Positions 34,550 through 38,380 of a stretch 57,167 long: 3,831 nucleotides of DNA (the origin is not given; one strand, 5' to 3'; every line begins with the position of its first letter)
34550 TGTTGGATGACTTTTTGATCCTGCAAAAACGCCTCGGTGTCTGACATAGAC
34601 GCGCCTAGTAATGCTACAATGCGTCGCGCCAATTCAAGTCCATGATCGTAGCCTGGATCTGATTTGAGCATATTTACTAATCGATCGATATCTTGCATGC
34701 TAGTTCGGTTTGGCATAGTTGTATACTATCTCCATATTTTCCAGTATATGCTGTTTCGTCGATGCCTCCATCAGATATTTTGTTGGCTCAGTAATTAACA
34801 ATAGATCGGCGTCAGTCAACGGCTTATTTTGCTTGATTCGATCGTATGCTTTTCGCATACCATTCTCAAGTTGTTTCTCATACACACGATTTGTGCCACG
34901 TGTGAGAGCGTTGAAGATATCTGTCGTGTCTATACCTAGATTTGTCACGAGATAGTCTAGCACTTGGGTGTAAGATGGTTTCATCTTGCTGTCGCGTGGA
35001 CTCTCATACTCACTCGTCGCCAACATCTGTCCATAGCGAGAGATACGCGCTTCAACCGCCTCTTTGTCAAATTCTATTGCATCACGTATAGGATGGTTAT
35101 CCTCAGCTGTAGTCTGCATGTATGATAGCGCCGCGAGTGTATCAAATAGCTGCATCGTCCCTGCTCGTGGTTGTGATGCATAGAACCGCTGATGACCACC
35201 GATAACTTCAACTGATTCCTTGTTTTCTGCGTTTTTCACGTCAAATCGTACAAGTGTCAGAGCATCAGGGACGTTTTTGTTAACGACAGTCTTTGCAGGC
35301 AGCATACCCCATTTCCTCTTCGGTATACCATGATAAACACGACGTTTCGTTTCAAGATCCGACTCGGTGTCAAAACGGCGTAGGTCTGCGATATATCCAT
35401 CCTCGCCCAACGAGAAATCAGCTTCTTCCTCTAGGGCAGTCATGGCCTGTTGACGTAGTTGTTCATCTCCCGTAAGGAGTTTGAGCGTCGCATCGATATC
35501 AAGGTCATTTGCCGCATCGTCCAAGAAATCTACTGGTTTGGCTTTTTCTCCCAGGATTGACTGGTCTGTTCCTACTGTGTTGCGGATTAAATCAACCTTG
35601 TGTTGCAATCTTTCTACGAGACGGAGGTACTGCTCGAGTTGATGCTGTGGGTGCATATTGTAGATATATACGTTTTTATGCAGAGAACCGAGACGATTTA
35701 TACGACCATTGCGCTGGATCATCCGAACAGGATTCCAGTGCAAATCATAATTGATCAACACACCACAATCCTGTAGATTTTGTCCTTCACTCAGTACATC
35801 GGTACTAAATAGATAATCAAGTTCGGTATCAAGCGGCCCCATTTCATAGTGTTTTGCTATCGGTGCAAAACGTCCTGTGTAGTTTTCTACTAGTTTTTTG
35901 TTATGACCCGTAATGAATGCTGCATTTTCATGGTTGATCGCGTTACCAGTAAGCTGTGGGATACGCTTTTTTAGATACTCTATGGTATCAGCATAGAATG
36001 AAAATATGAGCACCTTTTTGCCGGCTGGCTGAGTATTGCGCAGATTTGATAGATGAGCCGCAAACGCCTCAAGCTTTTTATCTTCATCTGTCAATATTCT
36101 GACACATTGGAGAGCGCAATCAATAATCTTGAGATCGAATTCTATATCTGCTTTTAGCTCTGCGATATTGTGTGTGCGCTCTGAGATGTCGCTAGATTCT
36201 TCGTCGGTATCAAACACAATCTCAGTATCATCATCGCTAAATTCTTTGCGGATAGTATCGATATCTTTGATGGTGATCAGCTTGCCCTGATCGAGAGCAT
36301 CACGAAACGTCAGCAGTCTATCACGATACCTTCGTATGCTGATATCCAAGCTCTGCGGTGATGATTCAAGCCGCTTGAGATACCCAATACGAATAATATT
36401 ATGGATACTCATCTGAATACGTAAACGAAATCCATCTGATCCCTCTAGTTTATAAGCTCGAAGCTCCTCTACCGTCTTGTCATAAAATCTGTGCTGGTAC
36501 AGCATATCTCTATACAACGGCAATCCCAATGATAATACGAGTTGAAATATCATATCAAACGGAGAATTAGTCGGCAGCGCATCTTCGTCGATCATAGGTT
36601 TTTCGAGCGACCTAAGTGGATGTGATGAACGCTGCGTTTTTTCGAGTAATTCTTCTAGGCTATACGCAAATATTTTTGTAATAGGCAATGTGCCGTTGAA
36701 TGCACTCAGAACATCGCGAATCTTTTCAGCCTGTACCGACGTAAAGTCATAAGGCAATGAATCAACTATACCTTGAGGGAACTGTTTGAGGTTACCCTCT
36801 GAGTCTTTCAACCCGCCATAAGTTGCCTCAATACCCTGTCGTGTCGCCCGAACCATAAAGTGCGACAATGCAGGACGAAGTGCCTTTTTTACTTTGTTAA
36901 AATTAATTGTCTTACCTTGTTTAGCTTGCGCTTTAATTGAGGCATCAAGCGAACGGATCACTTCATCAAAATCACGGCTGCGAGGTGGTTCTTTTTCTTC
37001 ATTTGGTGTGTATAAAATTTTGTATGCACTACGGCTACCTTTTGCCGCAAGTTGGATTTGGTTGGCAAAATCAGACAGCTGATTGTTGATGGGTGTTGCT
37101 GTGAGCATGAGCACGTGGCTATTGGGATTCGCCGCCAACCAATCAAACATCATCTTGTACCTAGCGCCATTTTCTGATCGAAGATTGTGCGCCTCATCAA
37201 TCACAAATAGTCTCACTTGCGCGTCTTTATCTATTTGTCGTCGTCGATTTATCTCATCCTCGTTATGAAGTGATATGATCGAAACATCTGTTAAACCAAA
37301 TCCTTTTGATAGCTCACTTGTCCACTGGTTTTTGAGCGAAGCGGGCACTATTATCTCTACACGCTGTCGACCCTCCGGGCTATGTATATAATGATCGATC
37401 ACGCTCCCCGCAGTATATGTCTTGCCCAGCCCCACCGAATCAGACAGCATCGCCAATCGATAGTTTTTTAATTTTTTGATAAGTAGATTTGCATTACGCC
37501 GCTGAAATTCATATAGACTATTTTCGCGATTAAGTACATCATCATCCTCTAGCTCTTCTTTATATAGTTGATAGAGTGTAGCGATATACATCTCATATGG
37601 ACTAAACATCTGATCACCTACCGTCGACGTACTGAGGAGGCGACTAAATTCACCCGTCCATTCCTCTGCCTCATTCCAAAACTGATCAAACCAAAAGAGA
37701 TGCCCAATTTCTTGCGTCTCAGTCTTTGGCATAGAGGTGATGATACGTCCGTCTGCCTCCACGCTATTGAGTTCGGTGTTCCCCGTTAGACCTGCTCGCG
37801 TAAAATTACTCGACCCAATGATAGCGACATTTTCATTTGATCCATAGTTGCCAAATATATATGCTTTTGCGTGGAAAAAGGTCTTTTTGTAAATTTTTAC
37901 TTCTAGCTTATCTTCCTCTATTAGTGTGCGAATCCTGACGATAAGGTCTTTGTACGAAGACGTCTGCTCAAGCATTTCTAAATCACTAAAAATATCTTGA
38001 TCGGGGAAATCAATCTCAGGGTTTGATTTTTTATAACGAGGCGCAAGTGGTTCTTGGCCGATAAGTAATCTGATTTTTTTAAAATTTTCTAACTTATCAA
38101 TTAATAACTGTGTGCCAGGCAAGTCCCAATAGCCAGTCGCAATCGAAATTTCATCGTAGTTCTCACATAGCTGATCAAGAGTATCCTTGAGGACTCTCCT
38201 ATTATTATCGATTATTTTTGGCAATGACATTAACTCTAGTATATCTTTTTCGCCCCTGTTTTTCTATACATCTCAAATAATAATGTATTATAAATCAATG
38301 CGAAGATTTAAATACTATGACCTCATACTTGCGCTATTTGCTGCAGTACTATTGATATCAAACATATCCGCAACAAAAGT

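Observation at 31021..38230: Tightly coupled PLD-SNF2 helicase / nuclease-less type IIG-like m6A methyltransferase / HEPN-like operon: a non-canonical restriction-plus-failsafe candidate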

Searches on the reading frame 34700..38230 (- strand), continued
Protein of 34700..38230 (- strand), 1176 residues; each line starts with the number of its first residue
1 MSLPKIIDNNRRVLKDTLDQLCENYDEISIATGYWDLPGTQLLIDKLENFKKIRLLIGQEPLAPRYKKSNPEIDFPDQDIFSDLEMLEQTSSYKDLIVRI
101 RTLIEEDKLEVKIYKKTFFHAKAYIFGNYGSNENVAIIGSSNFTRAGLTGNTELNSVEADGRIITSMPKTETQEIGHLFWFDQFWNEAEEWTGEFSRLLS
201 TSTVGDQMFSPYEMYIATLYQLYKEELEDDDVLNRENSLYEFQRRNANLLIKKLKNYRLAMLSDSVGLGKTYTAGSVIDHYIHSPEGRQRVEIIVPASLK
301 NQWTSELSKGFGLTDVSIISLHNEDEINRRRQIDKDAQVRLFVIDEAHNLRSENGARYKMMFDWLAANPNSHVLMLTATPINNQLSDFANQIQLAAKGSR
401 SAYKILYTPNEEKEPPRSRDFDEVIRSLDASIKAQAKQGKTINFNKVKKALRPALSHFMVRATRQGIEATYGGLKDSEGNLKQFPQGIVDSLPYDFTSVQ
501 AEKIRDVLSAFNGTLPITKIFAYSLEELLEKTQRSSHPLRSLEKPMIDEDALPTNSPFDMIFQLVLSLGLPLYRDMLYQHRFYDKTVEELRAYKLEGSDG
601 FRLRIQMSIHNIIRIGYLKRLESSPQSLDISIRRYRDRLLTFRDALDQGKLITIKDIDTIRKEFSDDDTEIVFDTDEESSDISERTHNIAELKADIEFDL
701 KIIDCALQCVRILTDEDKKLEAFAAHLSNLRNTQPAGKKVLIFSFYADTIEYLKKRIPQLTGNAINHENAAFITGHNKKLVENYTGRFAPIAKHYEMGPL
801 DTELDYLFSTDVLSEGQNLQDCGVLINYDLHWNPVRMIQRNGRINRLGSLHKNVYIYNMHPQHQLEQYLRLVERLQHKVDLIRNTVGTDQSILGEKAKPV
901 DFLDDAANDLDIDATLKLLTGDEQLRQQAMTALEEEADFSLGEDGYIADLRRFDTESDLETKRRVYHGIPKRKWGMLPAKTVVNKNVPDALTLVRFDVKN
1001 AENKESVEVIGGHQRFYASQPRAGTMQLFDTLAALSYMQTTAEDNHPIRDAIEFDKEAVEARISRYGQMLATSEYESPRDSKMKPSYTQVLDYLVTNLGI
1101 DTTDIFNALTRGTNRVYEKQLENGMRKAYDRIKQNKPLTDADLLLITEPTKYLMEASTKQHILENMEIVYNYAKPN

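Call 89: find_encoding_contigs(protein=P0014, flank=9000, max_places=1)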
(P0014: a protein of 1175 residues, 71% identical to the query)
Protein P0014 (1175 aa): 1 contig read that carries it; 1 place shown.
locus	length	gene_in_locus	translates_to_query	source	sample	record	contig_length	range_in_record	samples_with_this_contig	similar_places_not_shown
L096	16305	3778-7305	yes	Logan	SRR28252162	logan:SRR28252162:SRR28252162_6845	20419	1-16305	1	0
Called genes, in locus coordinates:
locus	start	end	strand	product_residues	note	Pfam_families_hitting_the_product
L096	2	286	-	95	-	?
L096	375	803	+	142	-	-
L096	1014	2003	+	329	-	PF04536:TPM_phosphatase (weak)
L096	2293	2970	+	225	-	-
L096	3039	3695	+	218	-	-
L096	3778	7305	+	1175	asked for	PF09565:RE_NgoFVII (faint), PF13091:PLDc_2, PF00176:SNF2-rel_dom (weak), PF00270:DEAD (faint), PF04851:ResIII, PF00176:SNF2-rel_dom (weak), PF00271:Helicase_C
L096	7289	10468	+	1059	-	PF20473:MmeI_Mtase (weak), PF01170:UPF0020 (faint), PF07669:Eco57I, PF02384:N6_Mtase, PF12950:TaqI_C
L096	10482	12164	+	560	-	PF04851:ResIII, PF00270:DEAD, PF00271:Helicase_C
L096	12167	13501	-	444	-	PF10117:McrBC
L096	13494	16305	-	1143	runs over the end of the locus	PF01878:EVE (faint), PF28530:DUF8426, PF07728:AAA_5, PF28529:McrB_lid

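Call 90: find_encoding_contigs(protein=P0015, flank=9000, max_places=1)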
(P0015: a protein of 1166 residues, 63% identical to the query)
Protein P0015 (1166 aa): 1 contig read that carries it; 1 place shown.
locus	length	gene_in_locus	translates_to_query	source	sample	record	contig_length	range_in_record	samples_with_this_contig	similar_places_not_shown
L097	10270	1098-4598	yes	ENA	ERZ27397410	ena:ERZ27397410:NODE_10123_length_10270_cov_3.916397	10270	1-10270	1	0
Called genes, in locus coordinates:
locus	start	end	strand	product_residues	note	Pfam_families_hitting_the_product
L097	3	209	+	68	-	?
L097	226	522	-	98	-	-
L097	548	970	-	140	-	-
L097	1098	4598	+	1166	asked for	PF13091:PLDc_2 (weak), PF00176:SNF2-rel_dom, PF00270:DEAD (faint), PF04851:ResIII (weak), PF00176:SNF2-rel_dom (weak), PF00271:Helicase_C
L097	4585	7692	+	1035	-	PF20473:MmeI_Mtase, PF07669:Eco57I, PF02384:N6_Mtase, PF12950:TaqI_C (weak)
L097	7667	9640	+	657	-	PF03235:GmrSD_N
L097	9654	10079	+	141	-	-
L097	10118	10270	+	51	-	?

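Call 97: search_protein_families(library=pfam, proteins=[L043:13276-13977:+, L052:12949-13743:+, L062:13264-14022:+, L054:12789-13439:+, L029:13231-13857:+, L071:12928-13680:+, L075:12967-13788:+, L083:12763-13521:+, L053:12764-13576:+, L027:12835-13635:+], max_evalue=0.01)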
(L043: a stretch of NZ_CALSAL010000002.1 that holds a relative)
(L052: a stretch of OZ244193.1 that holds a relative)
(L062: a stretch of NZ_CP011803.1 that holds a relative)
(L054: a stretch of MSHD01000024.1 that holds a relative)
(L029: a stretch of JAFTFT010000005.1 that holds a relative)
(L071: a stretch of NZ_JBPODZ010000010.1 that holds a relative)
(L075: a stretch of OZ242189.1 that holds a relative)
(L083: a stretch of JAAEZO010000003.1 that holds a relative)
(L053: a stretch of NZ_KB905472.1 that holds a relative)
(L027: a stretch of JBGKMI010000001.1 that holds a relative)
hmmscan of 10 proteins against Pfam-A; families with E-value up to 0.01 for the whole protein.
L043:13276-13977:+ (233 aa): 1 family
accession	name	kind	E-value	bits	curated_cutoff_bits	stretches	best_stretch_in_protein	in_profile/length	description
PF14335.11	DUF4391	-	7e-56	190.2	29.9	1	15-228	2-232/232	Domain of unknown function (DUF4391)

L052:12949-13743:+ (264 aa): 1 family
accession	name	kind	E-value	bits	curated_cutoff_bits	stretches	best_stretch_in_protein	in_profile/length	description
PF14335.11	DUF4391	-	3e-63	214.3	29.9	1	12-255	1-230/232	Domain of unknown function (DUF4391)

L062:13264-14022:+ (252 aa): 1 family
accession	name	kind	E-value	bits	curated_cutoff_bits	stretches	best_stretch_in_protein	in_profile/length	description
PF14335.11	DUF4391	-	2.8e-62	211.1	29.9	1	9-240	1-229/232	Domain of unknown function (DUF4391)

L054:12789-13439:+ (216 aa): 1 family
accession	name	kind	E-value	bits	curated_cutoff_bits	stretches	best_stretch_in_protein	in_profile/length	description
PF14335.11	DUF4391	-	2.2e-47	162.4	29.9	1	8-207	2-232/232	Domain of unknown function (DUF4391)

L029:13231-13857:+ (208 aa): 1 family
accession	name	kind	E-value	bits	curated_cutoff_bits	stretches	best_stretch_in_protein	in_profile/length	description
PF14335.11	DUF4391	-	1.9e-41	142.9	29.9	1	3-202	2-232/232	Domain of unknown function (DUF4391)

L071:12928-13680:+ (250 aa): 1 family
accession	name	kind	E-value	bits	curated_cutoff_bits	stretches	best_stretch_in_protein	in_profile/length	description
PF14335.11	DUF4391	-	4.1e-74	249.8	29.9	1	8-243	1-232/232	Domain of unknown function (DUF4391)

L075:12967-13788:+ (273 aa): 1 family
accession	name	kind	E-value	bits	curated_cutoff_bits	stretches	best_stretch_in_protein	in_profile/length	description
PF14335.11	DUF4391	-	2.4e-60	204.8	29.9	1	13-264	1-230/232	Domain of unknown function (DUF4391)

L083:12763-13521:+ (252 aa): 1 family
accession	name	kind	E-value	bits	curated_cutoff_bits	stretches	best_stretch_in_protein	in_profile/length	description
PF14335.11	DUF4391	-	4.8e-53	180.9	29.9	1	17-229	3-231/232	Domain of unknown function (DUF4391)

L053:12764-13576:+ (270 aa): 1 family
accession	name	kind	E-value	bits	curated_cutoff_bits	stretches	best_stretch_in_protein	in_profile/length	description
PF14355.11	Abi_C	-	1.4e-28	99.3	24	1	177-258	2-83/83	Abortive infection C-terminus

L027:12835-13635:+ (266 aa): 1 family
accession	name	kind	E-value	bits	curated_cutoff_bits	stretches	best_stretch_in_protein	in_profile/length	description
PF14335.11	DUF4391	-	4.2e-26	92.7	29.9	1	16-250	1-232/232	Domain of unknown function (DUF4391)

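Call 107: search_dna_similar(query=window:34700-38230:-, collection=plasmids, mode=protein, max_rows=12, max_evalue=1e-30)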
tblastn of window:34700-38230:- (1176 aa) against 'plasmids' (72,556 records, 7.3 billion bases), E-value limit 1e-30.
Records with a match: 61; places in all: 61; records where one place covers at least 80% of the query: 5.
Best place of each record, by identity: <60% 61.
By first word of the organism name: Bacillus 15; Escherichia 14; Lactococcus 4; Nostoc 3; Citrobacter 2; Haloferax 2; Lactiplantibacillus 1; Planktothrix 1; Microcystis 1; Thermococcus 1; and 17 more.
By predicted mobility (MOB-suite, as given by PLSDB): non-mobilizable 47; mobilizable 9; conjugative 5.
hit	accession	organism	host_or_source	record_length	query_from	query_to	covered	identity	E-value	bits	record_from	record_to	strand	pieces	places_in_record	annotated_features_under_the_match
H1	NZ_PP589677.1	Lactococcus sp.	Bacterial culture,Dairy environment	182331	1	1175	100%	36.1%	0e+0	670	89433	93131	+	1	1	DEAD/DEAH box helicase family protein | N-6 DNA methylase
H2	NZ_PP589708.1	Lactococcus sp.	Bacterial culture,Dairy environment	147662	1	1175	100%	35.8%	0e+0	672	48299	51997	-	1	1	DEAD/DEAH box helicase family protein | N-6 DNA methylase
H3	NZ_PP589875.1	Lactococcus sp.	Bacterial culture,Dairy environment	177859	1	1175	100%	35.8%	0e+0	672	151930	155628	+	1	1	DEAD/DEAH box helicase family protein | N-6 DNA methylase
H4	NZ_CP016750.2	Lactococcus cremoris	Single cell,Dairy fermentation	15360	1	1175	100%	35.8%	0e+0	671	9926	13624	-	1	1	DEAD/DEAH box helicase family protein | N-6 DNA methylase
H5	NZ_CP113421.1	Lactiplantibacillus plantarum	pure culture,Chinese sauerkraut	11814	2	1057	90%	38.0%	0e+0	679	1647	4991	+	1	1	SNF2-related protein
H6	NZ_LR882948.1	Planktothrix agardhii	-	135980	1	895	76%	29.1%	1e-81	302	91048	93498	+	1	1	SNF2-related protein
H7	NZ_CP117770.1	Nostoc sp. UHCC 0926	whole organism,lichen surface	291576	1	895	66%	33.6%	6e-45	357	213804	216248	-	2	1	helicase-related protein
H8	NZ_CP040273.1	Nostoc sp. C052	Blasia pusilla,pure culture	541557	1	895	66%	33.5%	3e-46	364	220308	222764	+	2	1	helicase-related protein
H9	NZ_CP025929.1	Microcystis aeruginosa NIES-2481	cell culture,freshwater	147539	1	895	66%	33.3%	6e-47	363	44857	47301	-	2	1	helicase-related protein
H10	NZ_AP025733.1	Nostoc cf. commune SO-36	-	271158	1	895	66%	33.2%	2e-46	361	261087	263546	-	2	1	helicase-related protein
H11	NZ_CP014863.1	Thermococcus profundus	-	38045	6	896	76%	27.9%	3e-73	276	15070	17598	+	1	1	helicase-related protein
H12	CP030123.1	Brasilonema octagenarum UFV-E1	Eucalyptus grandis,mixed culture,leaves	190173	1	895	59%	35.0%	2e-46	355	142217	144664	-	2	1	helicase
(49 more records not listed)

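Call 108: get_annotated_region(hit=H4, flank=6000)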
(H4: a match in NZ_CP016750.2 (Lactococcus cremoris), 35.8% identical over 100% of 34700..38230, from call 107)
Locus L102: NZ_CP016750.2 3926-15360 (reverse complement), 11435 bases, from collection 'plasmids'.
description: Lactococcus cremoris strain JM1 plasmid pJM1F, complete sequence
organism: Lactococcus cremoris (NCBI taxid 1359)
taxonomy: Bacteria; Bacillota; Bacilli; Lactobacillales; Streptococcaceae; Lactococcus; Lactococcus cremoris
host: -; source: Single cell,Dairy fermentation; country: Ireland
typing (MOB-suite, as given by PLSDB): non-mobilizable; replicon Inc11
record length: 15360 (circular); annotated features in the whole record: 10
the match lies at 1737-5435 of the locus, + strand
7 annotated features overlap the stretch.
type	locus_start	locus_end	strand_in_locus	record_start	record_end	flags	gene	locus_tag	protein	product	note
CDS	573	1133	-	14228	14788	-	-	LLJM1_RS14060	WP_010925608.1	recombinase family protein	GO:0006310 - DNA recombination [Evidence IEA]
CDS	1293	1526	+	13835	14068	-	-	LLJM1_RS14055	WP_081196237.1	hypothetical protein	-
CDS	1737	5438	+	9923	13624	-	-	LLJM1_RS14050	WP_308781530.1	DEAD/DEAH box helicase family protein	-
CDS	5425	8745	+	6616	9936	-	-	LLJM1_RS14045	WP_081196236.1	N-6 DNA methylase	GO:0006306 - DNA methylation [Evidence IEA]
CDS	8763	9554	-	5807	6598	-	-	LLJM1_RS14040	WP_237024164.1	TaqI-like C-terminal specificity domain-containing protein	-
CDS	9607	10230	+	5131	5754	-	-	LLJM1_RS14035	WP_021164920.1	master DNA invertase Mpi family serine-type recombinase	-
CDS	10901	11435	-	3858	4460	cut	-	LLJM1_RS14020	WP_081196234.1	replication protein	-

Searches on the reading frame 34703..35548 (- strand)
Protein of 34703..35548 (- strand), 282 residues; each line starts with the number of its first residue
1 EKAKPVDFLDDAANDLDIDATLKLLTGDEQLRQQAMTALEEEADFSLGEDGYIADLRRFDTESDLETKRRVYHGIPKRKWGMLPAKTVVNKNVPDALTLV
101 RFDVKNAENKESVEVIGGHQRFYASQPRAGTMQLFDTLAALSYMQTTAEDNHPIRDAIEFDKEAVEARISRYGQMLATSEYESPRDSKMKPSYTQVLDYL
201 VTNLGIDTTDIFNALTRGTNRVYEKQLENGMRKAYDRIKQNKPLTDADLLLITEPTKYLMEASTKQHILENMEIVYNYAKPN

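Call 81: search_solved_structures(query=A5, max_evalue=10)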
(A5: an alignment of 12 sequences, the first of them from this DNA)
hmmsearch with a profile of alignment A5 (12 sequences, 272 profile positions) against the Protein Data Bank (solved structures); distinct sequences matched with E-value up to 10: 6.
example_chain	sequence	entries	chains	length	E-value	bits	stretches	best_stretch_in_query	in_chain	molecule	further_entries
8uwb_C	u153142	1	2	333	0.22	14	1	190-260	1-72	Serine/threonine-protein phosphatase 2A 65 kDa regulatory subunit A alpha isoform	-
7xkw_A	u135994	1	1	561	0.31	13.5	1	167-244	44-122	(-)-cyperene synthase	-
4hhx_A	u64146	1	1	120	0.43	13.1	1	190-247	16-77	Toxin coregulated pilus biosynthesis protein E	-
3l7h_A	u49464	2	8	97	0.67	12.5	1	176-251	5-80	RE64145p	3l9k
9fqr_H1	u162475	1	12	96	0.8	12.2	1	178-254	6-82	Dynein light chain roadblock-type 2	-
8uo5_C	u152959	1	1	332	0.81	12.2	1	207-260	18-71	Serine/threonine-protein phosphatase 2A catalytic subunit alpha isoform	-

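Call 82: search_protein_families(library=pfam, alignment_id=A5, max_evalue=1)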
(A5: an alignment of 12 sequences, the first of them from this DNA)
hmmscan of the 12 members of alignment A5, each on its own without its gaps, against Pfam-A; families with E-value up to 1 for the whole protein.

A. member 1, seq(282 aa): 2 families
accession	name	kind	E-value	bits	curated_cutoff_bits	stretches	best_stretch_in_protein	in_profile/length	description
PF19537.4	DUF6061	-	0.043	14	23.7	1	232-263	44-75/81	Family of unknown function (DUF6061)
PF01906.23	YbjQ_1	-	0.097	13.7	23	0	202-243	29-70/103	Putative heavy-metal-binding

B. families by the number of members that match (of 12 scanned): 19 families
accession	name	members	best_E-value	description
PF00817.25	IMS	1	8.1e-05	impB/mucB/samB family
PF07303.18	Occludin_ELL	1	0.0095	Occludin homology domain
PF25213.1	HVO_A0261_N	1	0.01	HVO_A0261 N-terminal domain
PF17802.7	SpaA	1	0.031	Prealbumin-like fold domain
PF19537.4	DUF6061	1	0.043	Family of unknown function (DUF6061)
PF12935.12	Sec16_N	1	0.06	Vesicle coat trafficking protein Sec16 N-terminus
PF01906.23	YbjQ_1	1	0.097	Putative heavy-metal-binding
PF07652.20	Flavi_DEAD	1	0.11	Flavivirus DEAD domain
PF13326.11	PSII_Pbs27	1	0.13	Photosystem II Pbs27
PF15723.11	MqsR_toxin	1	0.16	Motility quorum-sensing regulator, toxin of MqsA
PF02500.21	DNA_pack_N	1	0.18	Probable DNA packing protein, N-terminus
PF12296.13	HsbA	1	0.19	Hydrophobic surface binding protein A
PF01209.24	Ubie_methyltran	1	0.19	ubiE/COQ5 methyltransferase family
PF04857.26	CAF1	1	0.2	CAF1 family ribonuclease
PF01687.23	Flavokinase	1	0.21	Riboflavin kinase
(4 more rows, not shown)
